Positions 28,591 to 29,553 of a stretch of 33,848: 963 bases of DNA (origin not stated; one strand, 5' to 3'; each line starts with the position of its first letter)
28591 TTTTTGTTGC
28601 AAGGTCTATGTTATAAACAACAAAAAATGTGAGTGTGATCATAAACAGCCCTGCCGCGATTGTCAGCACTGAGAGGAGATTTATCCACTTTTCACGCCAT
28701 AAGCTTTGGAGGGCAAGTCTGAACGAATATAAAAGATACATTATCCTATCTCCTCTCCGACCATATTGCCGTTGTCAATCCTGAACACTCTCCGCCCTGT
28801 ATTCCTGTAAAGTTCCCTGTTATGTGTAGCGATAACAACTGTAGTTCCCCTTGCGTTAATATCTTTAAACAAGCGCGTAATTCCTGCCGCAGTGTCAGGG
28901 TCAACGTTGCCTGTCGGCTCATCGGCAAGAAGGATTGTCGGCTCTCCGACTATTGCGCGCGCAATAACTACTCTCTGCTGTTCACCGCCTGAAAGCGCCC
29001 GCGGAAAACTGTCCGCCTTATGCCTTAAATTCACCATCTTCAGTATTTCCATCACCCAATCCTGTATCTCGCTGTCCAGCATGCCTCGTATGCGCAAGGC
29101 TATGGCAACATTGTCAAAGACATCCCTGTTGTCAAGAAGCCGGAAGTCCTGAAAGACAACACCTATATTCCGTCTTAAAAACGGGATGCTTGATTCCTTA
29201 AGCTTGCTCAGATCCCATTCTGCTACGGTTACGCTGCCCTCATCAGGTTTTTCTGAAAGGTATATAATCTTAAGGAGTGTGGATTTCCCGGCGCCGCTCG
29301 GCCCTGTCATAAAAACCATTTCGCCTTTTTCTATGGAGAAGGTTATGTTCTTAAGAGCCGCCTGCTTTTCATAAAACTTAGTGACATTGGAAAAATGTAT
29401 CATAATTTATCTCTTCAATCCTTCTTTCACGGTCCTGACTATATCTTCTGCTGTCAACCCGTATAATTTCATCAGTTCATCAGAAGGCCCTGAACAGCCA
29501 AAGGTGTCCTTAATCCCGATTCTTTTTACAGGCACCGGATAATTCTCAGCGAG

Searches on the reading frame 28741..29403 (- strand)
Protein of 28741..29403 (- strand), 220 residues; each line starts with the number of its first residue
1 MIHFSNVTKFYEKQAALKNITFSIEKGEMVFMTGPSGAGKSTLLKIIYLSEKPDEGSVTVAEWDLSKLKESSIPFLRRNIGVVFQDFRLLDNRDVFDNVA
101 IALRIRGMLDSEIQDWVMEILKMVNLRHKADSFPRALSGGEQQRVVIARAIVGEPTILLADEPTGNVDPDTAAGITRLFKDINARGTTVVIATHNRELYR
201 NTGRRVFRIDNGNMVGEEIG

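Call 84: search_protein_families(library=ncbifam, proteins=[window:28741-29403:-], max_evalue=0.00001)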
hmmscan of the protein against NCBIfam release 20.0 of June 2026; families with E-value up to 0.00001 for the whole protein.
window:28741-29403:- (220 aa): 187 families (the best 25 are shown)
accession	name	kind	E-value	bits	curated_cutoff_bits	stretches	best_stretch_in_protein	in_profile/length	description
TIGR02673.1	FtsE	equivalog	7.1e-86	287.3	264.85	1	1-212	1-213/214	cell division ATP-binding protein FtsE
NF038007.1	ABC_ATP_DarD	equivalog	7.2e-56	189.1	375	1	1-213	1-217/218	darobactin export ABC transporter ATP-binding protein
TIGR03608.1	L_ocin_972_ABC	subfamily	2.8e-54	183.7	254.85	1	5-204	2-202/206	putative bacteriocin export ABC transporter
TIGR02314.1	ABC_MetN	equivalog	3.4e-54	184.1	499.7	1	1-216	1-221/343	methionine ABC transporter ATP-binding protein MetN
NF008338.0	PRK11124.1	equivalog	2.8e-51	174.4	369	1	2-216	3-221/242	arginine ABC transporter ATP-binding protein ArtP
TIGR02211.1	LolD_lipo_ex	equivalog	1.8e-50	171.5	307.75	1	2-214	2-219/221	lipoprotein-releasing ABC transporter ATP-binding protein LolD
TIGR02315.1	ABC_phnC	equivalog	5e-50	170.2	266.1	1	1-215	1-225/243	phosphonate ABC transporter ATP-binding protein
NF040933.2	ABC_arch_GlcV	equivalog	2.7e-48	164.7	450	1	2-214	3-220/357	glucose ABC transporter ATP-binding protein GlcV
NF007027.0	PRK09493.1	equivalog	5.2e-48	163.5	379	1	1-215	1-215/240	glutamine ABC transporter ATP-binding protein GlnQ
TIGR02982.1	heterocyst_DevA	subfamily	7.8e-46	156.4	295.8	1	9-214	9-219/220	ABC exporter ATP-binding subunit, DevA family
NF040840.2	tungstate_WtpC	equivalog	6.5e-45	153.9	440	1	1-215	1-210/347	tungstate ABC transporter ATP-binding protein WtpC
NF006987.0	PRK09452.1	equivalog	2e-44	151.8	482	1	2-213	18-225/378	spermidine/putrescine ABC transporter ATP-binding protein PotA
NF008428.0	PRK11264.1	equivalog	3.9e-44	150.8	406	1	1-216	3-224/250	L-cystine ABC transporter ATP-binding protein TcyN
NF043075.1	MMSYN1_0197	equivalog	5.3e-44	150.6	550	1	2-213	3-210/341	spermidine/putrescine ABC transporter ATP-binding protein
TIGR03265.1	PhnT2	equivalog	1.5e-43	149.3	457.7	1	3-198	6-197/353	putative 2-aminoethylphosphonate ABC transporter ATP-binding protein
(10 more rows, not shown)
